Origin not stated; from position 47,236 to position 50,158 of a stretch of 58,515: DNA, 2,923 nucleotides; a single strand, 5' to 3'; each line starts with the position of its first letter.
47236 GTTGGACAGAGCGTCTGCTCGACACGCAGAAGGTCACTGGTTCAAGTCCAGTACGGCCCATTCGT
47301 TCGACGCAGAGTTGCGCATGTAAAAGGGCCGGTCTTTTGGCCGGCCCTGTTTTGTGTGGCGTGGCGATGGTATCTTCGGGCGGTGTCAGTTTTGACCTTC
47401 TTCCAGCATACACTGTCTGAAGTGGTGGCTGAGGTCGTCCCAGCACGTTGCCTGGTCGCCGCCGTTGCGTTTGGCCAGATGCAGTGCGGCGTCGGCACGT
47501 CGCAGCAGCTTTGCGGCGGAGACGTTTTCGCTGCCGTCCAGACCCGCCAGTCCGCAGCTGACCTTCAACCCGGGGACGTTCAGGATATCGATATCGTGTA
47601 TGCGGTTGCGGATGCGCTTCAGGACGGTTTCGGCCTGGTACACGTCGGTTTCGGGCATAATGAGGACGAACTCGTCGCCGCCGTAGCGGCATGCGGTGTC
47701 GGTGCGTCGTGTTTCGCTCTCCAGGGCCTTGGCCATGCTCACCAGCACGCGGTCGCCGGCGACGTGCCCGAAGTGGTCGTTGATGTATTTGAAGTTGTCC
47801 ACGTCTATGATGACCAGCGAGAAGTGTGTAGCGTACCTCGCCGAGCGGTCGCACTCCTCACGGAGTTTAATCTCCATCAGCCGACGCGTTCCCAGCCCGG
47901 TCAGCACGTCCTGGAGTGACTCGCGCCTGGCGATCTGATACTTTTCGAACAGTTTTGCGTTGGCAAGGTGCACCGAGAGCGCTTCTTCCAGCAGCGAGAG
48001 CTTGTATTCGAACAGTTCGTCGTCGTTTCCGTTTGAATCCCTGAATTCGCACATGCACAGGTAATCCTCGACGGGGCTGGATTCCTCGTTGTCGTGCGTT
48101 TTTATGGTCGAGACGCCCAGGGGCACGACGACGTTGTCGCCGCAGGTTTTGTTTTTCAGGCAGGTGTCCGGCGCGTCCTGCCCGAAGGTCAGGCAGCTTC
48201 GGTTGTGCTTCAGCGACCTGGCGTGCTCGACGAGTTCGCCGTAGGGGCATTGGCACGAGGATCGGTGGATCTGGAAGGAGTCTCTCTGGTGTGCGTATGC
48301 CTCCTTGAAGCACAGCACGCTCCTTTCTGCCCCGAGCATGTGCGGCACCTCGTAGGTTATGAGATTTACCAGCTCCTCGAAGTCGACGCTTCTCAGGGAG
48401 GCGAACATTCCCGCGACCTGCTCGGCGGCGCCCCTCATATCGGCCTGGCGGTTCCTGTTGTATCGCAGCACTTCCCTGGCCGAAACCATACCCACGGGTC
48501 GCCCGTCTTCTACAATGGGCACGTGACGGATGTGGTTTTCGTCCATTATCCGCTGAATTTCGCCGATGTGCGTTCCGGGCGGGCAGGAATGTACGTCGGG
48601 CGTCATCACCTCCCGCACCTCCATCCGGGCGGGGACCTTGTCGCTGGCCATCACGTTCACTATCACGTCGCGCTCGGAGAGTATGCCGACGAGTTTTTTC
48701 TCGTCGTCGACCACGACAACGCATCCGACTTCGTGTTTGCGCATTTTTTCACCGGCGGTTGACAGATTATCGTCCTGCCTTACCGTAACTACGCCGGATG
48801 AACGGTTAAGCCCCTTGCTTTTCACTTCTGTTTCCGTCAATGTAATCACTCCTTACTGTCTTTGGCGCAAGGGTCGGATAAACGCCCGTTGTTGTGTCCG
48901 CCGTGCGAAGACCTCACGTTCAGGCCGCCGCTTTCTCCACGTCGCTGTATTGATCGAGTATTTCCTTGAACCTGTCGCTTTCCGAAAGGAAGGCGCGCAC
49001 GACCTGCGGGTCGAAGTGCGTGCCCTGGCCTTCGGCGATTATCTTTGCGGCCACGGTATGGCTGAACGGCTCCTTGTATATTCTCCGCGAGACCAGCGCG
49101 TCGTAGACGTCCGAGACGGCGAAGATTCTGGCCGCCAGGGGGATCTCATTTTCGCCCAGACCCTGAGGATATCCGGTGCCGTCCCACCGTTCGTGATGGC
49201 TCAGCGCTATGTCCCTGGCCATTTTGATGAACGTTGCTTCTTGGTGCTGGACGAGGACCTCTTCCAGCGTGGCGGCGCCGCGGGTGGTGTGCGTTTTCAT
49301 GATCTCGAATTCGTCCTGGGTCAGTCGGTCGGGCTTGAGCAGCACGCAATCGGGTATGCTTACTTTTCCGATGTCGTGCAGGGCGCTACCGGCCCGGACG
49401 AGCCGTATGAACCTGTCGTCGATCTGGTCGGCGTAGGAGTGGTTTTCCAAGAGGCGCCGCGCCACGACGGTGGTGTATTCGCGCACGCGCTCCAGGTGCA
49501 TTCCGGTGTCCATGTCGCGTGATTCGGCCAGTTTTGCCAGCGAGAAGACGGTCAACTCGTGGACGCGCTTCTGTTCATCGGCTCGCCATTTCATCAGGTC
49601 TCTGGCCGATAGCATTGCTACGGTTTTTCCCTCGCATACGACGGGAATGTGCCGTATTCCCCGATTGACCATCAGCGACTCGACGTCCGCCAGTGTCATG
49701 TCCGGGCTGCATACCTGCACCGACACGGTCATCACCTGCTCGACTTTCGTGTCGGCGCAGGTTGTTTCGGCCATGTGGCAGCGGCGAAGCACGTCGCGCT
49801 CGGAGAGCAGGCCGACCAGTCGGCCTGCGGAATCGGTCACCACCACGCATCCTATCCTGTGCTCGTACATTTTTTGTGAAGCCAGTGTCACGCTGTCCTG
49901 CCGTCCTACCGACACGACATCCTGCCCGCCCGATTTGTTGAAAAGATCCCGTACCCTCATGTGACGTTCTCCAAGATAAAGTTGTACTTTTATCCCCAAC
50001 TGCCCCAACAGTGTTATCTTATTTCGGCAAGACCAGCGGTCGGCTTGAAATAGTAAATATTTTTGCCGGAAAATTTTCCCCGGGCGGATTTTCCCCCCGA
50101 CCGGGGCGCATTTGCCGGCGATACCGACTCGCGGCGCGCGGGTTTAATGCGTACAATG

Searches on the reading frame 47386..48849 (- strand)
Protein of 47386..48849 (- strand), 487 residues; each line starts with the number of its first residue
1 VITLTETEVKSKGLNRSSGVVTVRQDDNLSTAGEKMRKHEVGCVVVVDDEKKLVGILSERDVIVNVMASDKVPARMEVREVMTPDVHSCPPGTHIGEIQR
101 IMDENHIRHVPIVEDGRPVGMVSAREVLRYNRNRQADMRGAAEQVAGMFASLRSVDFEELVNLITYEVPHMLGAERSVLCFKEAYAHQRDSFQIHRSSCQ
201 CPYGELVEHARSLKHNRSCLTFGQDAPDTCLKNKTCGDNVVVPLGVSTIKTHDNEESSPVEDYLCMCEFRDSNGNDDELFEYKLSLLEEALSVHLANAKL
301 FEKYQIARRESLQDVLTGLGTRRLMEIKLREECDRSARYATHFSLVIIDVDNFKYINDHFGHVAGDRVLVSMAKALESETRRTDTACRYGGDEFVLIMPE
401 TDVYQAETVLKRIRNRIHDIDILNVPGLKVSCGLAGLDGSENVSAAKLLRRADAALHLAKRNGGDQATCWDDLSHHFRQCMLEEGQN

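Call 7: search_protein_families(library=pfam, proteins=[window:47386-48849:-], max_evalue=0.001)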
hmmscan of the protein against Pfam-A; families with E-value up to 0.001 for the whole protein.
window:47386-48849:- (487 aa): 2 families
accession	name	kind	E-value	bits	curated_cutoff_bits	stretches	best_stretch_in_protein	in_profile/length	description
PF00990.26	GGDEF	-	3.3e-38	131.4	23.8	1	312-465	2-160/161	Diguanylate cyclase, GGDEF domain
PF00571.33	CBS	-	2.1e-27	95.6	24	2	78-130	1-54/57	CBS domain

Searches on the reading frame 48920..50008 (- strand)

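Call 7: search_protein_families(library=pfam, proteins=[window:48920-50008:-], max_evalue=0.001)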
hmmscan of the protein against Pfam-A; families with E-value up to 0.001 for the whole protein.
window:48920-50008:- (362 aa): 3 families
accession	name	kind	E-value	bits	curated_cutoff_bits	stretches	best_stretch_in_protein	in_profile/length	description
PF13487.12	HD_5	-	4.8e-30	105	27.2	1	179-336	18-170/170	HD domain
PF00571.33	CBS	-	6e-23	81.4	24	2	89-142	1-55/57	CBS domain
PF01966.28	HD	-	8.4e-16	58.7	22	1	183-304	16-115/116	HD domain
